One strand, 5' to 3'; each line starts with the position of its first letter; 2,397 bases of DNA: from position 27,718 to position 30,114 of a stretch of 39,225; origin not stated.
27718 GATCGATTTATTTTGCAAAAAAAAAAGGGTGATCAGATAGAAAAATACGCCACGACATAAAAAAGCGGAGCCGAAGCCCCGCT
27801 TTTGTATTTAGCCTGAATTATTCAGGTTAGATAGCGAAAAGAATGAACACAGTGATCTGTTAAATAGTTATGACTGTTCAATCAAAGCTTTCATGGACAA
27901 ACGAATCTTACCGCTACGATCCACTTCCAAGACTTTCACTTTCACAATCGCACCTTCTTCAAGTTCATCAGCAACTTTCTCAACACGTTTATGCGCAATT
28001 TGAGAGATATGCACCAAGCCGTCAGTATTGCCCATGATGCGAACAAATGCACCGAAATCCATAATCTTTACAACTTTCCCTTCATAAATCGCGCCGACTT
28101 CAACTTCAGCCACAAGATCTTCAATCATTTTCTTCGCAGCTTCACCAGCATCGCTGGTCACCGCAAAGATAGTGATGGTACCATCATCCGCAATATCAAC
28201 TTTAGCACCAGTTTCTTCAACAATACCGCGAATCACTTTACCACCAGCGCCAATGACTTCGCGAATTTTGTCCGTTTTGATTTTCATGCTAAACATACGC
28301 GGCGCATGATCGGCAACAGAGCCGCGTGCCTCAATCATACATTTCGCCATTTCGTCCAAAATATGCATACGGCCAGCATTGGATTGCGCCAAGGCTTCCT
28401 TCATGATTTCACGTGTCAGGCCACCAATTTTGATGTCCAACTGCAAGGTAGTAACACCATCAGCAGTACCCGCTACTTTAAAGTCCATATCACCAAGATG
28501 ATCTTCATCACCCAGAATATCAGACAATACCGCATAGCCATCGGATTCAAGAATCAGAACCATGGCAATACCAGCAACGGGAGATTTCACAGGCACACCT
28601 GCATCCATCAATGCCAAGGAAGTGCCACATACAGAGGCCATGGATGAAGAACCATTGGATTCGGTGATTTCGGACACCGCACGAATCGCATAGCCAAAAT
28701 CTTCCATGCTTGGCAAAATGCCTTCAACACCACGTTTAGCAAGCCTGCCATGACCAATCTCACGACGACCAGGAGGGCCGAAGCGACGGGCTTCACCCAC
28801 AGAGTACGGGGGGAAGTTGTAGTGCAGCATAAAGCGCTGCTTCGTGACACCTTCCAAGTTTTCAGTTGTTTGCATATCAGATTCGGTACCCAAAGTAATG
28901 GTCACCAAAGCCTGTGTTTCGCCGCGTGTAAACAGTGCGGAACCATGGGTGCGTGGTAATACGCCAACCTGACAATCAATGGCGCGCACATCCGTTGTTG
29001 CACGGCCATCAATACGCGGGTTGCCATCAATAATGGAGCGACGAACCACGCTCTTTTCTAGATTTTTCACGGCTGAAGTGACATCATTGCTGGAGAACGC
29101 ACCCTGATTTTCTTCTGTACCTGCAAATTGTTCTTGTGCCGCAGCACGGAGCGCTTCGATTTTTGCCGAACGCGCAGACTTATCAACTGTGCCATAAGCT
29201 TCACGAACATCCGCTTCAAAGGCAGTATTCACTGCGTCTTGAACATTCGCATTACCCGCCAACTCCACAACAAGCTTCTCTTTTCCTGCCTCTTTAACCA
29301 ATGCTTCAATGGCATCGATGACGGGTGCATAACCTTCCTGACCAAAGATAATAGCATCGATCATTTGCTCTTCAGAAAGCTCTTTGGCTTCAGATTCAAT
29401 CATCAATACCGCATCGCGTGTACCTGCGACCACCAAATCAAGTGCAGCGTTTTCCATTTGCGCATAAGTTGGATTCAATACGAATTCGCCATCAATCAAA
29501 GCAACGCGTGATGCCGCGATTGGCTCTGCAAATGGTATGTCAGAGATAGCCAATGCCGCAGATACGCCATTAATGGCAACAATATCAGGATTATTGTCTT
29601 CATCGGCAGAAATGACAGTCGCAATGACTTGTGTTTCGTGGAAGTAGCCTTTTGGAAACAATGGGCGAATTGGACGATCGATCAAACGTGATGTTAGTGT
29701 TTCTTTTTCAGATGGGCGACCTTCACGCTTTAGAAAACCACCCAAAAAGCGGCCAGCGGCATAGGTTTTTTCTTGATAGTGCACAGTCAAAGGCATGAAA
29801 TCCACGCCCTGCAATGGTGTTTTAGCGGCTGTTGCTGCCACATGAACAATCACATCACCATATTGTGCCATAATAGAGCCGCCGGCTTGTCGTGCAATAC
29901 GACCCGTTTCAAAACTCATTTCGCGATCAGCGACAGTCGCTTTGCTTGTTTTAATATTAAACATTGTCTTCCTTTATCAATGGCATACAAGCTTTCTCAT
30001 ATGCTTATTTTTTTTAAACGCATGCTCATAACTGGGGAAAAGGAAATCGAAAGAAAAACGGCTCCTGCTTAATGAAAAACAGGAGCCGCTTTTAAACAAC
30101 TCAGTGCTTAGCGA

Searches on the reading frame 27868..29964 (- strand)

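Call 22: search_protein_families(library=pfam, proteins=[window:27868-29964:-], max_evalue=0.00001)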
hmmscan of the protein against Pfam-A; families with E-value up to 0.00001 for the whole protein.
window:27868-29964:- (698 aa): 5 families
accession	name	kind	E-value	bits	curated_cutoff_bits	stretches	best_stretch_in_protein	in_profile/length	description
PF01138.27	RNase_PH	-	5.1e-63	211.7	25.5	2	14-144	3-130/130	3' exoribonuclease family, domain 1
PF03725.20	RNase_PH_C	-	1.9e-23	82.6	20.8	1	148-210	2-66/67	3' exoribonuclease family, domain 2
PF00575.29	S1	-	4.5e-19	69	22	1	621-692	2-74/74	S1 RNA binding domain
PF03726.19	PNPase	-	1.6e-17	64.2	24.6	1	241-321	2-80/81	Polyribonucleotide nucleotidyltransferase, RNA binding domain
PF00013.35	KH_1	-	2.9e-11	43.4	21.5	1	559-616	3-66/66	KH domain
